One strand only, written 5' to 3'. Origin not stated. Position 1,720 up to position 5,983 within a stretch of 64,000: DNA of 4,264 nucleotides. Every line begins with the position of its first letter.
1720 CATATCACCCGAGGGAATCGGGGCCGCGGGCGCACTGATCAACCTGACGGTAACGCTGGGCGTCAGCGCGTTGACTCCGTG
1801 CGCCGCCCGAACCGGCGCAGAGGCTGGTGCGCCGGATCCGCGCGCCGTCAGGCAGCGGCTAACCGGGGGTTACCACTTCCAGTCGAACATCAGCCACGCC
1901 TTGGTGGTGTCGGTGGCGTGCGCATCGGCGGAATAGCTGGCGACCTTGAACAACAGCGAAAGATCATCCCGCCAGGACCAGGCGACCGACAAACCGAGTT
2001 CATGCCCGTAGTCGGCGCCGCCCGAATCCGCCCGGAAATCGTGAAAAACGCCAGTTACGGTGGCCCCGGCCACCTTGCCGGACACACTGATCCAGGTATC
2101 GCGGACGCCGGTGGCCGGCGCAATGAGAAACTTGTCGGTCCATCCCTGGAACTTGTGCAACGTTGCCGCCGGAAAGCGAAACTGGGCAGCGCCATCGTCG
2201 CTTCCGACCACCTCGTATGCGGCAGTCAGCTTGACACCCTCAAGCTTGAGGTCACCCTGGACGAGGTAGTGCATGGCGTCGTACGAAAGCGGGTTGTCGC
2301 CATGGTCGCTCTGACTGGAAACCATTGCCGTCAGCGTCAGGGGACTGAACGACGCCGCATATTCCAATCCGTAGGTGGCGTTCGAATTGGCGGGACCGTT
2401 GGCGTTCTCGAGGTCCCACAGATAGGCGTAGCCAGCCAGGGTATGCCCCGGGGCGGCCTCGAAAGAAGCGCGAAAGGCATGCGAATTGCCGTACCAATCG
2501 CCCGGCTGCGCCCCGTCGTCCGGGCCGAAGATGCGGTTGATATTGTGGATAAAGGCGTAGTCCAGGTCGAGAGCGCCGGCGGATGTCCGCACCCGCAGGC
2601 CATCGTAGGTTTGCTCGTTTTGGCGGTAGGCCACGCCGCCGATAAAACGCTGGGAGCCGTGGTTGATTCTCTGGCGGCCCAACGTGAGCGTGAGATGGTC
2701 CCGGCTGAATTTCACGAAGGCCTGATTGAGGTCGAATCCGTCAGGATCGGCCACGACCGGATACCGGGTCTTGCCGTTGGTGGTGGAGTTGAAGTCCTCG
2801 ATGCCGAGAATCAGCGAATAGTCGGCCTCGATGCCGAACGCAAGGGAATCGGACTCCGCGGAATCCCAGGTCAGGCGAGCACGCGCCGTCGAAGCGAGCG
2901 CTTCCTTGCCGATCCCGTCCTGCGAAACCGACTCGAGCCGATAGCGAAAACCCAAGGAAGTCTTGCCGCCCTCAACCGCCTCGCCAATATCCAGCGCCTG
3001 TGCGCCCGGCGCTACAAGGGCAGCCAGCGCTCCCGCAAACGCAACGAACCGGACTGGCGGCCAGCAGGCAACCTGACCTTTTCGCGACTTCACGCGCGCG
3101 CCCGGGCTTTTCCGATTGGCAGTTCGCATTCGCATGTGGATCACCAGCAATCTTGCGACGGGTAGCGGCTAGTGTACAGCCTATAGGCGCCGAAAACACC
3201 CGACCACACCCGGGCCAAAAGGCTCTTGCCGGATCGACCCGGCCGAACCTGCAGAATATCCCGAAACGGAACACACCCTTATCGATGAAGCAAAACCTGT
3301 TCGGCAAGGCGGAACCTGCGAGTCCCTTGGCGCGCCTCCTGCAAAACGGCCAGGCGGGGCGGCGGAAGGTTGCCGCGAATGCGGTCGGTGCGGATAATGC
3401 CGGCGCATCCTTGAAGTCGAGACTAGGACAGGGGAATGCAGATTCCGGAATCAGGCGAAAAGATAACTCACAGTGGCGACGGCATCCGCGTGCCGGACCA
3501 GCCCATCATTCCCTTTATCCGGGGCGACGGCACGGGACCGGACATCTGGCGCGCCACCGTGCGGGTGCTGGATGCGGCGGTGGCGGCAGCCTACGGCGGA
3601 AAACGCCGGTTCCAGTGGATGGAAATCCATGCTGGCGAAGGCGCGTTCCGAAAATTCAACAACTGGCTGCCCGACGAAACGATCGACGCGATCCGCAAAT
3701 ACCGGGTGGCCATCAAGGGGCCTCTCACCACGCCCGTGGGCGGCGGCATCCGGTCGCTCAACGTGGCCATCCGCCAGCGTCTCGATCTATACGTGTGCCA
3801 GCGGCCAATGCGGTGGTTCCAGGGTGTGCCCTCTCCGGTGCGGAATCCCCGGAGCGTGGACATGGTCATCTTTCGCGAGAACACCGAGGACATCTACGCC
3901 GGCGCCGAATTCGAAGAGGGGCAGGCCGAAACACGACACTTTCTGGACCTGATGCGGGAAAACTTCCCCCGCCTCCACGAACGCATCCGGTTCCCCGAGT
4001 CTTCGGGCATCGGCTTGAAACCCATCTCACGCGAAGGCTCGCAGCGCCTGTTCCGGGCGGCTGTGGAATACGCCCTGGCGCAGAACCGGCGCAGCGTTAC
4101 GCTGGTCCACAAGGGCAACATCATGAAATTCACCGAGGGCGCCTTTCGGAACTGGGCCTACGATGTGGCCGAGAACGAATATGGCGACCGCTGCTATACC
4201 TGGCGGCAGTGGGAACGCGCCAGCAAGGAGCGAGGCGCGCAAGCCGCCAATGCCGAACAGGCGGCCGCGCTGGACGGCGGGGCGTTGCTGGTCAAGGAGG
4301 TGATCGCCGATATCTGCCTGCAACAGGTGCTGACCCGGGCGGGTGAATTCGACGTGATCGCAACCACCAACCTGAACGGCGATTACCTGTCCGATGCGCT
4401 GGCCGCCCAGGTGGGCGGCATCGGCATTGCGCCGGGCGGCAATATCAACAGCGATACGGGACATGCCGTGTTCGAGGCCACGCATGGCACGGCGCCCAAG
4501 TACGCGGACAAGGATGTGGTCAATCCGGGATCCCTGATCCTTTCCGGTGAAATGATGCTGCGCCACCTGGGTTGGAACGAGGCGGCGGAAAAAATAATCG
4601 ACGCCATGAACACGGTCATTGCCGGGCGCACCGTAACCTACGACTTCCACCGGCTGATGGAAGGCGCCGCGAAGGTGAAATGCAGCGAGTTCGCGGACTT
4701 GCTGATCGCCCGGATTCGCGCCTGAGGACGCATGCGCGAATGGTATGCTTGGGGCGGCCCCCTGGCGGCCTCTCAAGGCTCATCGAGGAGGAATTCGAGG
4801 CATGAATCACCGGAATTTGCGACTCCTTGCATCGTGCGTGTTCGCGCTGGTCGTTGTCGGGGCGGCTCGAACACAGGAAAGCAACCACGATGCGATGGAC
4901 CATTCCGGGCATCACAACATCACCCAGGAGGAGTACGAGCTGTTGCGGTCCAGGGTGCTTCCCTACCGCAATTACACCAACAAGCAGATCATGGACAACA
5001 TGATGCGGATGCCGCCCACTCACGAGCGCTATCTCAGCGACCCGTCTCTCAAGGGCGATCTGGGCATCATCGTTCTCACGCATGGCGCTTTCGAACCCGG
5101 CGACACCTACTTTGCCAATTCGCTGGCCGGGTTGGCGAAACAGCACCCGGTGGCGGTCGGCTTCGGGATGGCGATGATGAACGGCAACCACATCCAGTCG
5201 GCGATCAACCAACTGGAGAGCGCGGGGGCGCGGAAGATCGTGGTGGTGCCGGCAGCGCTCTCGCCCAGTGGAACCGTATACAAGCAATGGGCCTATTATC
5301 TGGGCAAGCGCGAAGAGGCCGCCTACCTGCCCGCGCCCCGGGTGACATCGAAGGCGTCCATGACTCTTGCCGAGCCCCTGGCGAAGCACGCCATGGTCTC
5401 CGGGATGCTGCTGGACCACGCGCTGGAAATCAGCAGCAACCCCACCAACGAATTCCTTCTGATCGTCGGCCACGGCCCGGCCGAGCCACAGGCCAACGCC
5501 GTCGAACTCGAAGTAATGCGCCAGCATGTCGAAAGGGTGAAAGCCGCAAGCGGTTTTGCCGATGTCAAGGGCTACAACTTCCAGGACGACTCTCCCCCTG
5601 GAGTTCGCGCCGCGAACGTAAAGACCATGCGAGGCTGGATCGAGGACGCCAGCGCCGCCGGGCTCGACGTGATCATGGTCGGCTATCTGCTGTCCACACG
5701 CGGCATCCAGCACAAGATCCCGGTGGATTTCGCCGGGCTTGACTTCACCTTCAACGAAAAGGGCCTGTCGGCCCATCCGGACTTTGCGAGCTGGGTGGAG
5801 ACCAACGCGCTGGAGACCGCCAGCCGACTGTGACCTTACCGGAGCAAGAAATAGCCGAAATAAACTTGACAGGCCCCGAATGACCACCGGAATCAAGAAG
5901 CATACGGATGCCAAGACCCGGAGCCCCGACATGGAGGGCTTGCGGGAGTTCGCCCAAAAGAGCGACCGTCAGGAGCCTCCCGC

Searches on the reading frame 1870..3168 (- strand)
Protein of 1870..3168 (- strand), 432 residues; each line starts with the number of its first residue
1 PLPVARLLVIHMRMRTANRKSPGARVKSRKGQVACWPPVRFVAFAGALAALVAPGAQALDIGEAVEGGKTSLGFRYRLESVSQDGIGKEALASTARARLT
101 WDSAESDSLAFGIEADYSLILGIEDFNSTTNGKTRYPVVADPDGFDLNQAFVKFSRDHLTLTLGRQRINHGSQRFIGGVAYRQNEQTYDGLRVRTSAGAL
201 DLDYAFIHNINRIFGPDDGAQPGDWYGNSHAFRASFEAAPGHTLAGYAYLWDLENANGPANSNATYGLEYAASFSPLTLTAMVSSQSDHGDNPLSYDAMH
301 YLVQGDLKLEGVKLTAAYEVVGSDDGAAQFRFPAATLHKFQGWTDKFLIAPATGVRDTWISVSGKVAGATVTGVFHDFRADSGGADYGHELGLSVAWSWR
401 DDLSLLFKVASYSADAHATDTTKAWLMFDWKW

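Call 61: search_protein_families(library=pfam, proteins=[window:1870-3168:-], max_evalue=0.0001)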
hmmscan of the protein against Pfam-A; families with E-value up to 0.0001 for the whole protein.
window:1870-3168:- (432 aa): 1 family
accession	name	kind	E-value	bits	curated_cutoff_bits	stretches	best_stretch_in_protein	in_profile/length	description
PF13372.12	Alginate_exp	-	2.9e-09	36.7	25.2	1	136-207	67-142/395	Alginate export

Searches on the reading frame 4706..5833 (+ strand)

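Call 61: search_protein_families(library=pfam, proteins=[window:4706-5833:+], max_evalue=0.0001)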
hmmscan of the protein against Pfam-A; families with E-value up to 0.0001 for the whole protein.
window:4706-5833:+ (375 aa): 1 family
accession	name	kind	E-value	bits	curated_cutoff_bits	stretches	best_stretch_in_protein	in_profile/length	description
PF01903.22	CbiX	-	9.1e-05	23.2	22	0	139-232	15-101/106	CbiX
